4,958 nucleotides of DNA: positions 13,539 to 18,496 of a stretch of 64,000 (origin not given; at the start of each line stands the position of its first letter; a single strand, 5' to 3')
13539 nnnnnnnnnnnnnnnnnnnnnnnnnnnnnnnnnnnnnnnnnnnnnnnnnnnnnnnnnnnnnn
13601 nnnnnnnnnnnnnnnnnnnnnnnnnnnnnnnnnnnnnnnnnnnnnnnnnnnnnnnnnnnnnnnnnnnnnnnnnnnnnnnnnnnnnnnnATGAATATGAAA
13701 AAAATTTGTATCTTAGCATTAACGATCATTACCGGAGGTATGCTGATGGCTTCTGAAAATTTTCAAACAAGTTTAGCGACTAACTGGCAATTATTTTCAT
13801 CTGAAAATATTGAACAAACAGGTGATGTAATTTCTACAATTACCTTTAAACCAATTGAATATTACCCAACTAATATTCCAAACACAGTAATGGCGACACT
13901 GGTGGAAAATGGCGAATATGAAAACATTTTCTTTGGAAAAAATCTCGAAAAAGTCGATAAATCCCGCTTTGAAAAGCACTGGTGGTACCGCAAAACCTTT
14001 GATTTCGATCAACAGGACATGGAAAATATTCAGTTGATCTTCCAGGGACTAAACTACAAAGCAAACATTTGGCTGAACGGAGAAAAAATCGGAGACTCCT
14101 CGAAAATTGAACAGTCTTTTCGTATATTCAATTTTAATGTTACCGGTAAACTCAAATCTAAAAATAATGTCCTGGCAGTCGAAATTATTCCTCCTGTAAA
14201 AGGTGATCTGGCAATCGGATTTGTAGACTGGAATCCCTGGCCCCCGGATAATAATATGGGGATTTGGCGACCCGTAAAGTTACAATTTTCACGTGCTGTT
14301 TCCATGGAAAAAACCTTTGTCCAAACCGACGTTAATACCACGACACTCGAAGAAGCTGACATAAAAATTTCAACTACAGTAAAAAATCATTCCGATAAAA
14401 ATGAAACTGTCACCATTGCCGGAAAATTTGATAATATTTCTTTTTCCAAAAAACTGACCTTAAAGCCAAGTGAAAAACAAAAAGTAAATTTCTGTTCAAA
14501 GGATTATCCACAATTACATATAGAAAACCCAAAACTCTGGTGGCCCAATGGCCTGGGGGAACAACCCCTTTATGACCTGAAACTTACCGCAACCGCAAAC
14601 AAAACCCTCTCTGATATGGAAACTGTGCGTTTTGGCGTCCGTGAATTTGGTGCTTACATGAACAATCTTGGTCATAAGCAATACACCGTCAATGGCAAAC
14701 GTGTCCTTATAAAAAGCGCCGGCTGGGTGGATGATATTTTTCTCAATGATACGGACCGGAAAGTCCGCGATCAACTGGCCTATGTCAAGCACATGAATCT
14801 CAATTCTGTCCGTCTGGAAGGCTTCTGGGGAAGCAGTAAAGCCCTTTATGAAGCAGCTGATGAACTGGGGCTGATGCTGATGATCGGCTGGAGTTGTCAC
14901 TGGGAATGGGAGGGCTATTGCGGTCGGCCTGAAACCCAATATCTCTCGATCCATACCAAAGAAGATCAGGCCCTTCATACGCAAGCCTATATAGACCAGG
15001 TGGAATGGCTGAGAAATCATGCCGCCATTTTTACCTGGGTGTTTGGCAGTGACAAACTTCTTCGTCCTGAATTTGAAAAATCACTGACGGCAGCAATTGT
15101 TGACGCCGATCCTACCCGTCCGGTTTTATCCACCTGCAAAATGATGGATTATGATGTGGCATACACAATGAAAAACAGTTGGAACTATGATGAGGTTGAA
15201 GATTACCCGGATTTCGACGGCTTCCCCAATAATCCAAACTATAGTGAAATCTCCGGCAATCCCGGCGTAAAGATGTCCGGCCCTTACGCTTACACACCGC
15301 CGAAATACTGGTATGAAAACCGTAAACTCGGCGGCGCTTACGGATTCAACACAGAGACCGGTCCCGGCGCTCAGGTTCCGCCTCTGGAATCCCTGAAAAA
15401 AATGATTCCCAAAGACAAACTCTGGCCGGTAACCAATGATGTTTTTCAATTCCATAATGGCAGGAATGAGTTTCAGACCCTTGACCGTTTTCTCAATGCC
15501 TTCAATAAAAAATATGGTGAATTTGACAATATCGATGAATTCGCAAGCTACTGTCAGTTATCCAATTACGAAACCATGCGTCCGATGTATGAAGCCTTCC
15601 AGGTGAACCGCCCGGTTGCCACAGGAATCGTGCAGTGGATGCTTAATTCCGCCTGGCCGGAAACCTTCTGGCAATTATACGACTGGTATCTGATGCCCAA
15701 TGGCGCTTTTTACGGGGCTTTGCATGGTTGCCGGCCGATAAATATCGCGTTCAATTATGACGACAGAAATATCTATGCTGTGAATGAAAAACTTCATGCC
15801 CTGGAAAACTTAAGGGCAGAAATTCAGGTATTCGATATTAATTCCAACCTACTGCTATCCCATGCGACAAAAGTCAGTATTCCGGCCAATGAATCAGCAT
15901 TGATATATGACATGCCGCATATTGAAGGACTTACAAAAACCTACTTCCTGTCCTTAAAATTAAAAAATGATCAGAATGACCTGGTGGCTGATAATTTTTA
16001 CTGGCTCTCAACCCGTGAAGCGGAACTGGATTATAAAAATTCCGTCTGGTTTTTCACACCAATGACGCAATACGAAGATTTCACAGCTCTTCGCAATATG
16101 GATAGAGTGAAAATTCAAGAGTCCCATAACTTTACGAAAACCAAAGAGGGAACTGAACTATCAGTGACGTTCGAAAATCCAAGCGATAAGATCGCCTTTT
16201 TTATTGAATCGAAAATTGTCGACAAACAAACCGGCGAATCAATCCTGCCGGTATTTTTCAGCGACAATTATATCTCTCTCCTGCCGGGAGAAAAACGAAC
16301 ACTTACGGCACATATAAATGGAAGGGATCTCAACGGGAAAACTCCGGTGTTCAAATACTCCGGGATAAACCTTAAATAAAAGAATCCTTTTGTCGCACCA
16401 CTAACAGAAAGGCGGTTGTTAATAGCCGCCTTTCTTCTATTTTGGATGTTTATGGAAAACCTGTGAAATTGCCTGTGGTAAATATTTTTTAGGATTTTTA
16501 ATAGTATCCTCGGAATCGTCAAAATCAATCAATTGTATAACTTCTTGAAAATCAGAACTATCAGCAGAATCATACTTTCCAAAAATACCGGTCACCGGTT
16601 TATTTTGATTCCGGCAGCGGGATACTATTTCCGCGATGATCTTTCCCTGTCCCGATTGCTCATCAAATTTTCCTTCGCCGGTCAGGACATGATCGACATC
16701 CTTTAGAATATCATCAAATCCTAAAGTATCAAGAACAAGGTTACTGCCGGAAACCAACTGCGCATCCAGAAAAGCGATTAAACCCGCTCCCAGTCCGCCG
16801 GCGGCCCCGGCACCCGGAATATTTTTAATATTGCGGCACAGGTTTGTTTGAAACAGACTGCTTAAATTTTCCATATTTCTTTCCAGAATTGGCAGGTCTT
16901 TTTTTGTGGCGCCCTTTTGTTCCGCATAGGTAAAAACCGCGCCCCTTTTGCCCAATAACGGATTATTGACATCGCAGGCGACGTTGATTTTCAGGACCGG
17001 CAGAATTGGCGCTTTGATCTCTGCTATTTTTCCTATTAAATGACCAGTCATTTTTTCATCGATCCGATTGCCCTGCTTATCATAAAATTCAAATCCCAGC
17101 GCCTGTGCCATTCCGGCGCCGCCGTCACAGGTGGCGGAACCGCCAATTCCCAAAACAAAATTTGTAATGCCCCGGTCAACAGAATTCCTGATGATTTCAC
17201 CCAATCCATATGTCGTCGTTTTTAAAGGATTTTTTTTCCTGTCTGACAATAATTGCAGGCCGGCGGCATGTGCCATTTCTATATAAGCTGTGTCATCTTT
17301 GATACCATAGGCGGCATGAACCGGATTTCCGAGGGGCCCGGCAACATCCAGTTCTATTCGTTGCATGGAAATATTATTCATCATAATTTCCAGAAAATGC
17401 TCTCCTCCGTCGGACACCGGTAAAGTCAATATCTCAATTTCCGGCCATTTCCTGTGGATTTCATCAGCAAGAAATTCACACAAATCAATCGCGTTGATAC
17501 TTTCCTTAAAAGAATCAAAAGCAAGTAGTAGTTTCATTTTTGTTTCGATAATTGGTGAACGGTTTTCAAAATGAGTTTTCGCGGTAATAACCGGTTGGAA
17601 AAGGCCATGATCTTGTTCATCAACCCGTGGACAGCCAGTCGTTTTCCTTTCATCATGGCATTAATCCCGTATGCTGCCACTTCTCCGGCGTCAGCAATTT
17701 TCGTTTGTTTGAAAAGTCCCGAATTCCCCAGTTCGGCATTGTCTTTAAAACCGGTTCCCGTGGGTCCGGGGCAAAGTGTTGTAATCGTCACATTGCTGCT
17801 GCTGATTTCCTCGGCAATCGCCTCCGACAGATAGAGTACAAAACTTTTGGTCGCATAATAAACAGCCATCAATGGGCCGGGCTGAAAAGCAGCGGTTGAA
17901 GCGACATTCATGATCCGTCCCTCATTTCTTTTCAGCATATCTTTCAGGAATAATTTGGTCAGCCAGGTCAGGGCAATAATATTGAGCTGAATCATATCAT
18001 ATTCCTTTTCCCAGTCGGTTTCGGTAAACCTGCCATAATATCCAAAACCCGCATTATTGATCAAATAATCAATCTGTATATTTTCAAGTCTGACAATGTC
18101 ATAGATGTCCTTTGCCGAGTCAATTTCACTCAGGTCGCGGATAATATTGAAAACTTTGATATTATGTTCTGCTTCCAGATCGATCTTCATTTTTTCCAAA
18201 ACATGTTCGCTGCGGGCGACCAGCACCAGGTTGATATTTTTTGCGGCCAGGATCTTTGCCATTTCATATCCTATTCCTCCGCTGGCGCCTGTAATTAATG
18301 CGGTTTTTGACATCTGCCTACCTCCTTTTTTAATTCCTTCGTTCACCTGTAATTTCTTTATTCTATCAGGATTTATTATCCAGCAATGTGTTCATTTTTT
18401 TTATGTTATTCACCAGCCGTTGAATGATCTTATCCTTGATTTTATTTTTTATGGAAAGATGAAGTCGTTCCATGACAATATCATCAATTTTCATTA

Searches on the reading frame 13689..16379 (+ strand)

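Call 9: search_protein_families(library=pfam, proteins=[window:13689-16379:+], max_evalue=0.001)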
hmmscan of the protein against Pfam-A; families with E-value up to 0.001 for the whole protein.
window:13689-16379:+ (896 aa): 8 families
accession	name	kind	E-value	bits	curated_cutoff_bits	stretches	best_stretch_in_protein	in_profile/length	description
PF18368.7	Ig_GlcNase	-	1.6e-31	109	26.3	1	787-894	1-104/105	Exo-beta-D-glucosaminidase Ig-fold domain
PF22666.2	Glyco_hydro_2_N2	-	1.3e-22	81.1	27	1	57-171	10-122/167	Glycosyl hydrolase 2 galactose-binding domain-like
PF00703.27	Glyco_hydro_2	-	3.8e-15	57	23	1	206-318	3-109/109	Glycosyl hydrolases family 2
PF17786.7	Mannosidase_ig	-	2.9e-10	41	23.4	1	694-774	4-87/91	Mannosidase Ig/CBM-like domain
PF02836.23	Glyco_hydro_2_C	-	3.7e-08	33.3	21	1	330-494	6-173/302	Glycosyl hydrolases family 2, TIM barrel domain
PF02837.24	Glyco_hydro_2_N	-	1.5e-06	28.7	28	1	74-167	43-134/169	Glycosyl hydrolases family 2, sugar binding domain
PF17753.7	Ig_mannosidase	-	3.7e-05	23.8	22.6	1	821-876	12-60/81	Ig-fold domain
PF13364.12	BetaGal_ABD2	-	0.00022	22.4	23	1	93-164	32-104/112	Beta-galactosidase second all-beta domain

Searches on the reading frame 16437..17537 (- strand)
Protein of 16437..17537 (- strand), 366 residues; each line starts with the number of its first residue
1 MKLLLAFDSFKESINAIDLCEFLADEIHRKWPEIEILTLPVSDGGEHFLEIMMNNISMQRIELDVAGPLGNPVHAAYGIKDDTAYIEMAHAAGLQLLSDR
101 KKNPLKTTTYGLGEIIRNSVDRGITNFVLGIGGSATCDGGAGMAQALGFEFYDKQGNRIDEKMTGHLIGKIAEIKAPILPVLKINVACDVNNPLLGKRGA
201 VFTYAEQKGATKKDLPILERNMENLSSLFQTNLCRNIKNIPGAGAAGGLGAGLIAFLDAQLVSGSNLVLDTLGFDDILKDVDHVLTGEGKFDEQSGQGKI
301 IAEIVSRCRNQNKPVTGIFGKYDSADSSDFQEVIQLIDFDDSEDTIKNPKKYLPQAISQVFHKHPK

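Call 82: search_protein_families(library=ncbifam, proteins=[window:16437-17537:-], max_evalue=0.001)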
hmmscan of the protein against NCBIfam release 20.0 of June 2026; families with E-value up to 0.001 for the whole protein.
window:16437-17537:- (366 aa): 3 families
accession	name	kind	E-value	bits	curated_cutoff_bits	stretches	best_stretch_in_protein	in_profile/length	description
TIGR00045.1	TIGR00045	subfamily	6.7e-107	357.7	168.45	1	2-334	1-337/375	glycerate kinase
NF007401.0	PRK09932.1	equivalog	8e-79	265.5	625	1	1-321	1-325/381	glycerate 3-kinase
NF007668.0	PRK10342.1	equivalog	5.5e-77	259.4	686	1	1-322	1-326/381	glycerate 2-kinase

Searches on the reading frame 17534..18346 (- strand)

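Call 82: search_protein_families(library=ncbifam, proteins=[window:17534-18346:-], max_evalue=0.001)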
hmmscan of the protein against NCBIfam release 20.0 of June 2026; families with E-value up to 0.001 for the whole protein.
window:17534-18346:- (270 aa): 210 families (the best 25 are shown)
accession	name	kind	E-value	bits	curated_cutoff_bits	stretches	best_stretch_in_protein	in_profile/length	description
NF040690.1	mycolate_SDR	equivalog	1.2e-50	172.4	380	1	12-263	7-257/265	mycolate reductase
NF004825.0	PRK06181.1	equivalog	2e-37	129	215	1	13-258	6-258/268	SDR family oxidoreductase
NF005806.0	PRK07666.1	equivalog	2.3e-37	128.6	286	1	13-230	7-220/239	3-ketoacyl-ACP reductase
NF005672.0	PRK07454.1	equivalog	2.1e-35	122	234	1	11-207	4-199/241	SDR family oxidoreductase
NF006565.0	PRK09072.1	equivalog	5.2e-32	111.4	238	1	13-257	5-244/265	SDR family oxidoreductase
NF005559.1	PRK07231.1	subfamily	6.3e-32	111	215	1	13-202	4-192/249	glucose 1-dehydrogenase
NF004514.1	PRK05855.1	equivalog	1.2e-31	109.9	455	1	10-206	310-506/578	SDR family oxidoreductase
NF005878.0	PRK07825.1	subfamily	9.6e-31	107.1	287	1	14-265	10-251/278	short chain dehydrogenase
NF005594.0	PRK07326.1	equivalog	1.9e-30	106.2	271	1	12-205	5-195/237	SDR family oxidoreductase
NF004824.0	PRK06180.1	subfamily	1.6e-29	103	298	1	12-201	3-188/279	oxidoreductase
TIGR01963.1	PHB_DH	subfamily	3.6e-29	101.8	307.05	1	14-194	2-181/255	3-hydroxybutyrate dehydrogenase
NF009464.0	PRK12824.1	subfamily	1e-28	100.7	269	1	12-200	1-189/245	3-oxoacyl-ACP reductase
NF006099.0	PRK08251.1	equivalog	1.4e-28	99.7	253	1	11-206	2-199/250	SDR family oxidoreductase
NF004826.0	PRK06182.1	subfamily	1.9e-27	96.3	305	1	12-221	3-205/274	oxidoreductase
NF004196.0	PRK05650.1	equivalog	1.9e-27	96.1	297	1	12-209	1-197/272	SDR family oxidoreductase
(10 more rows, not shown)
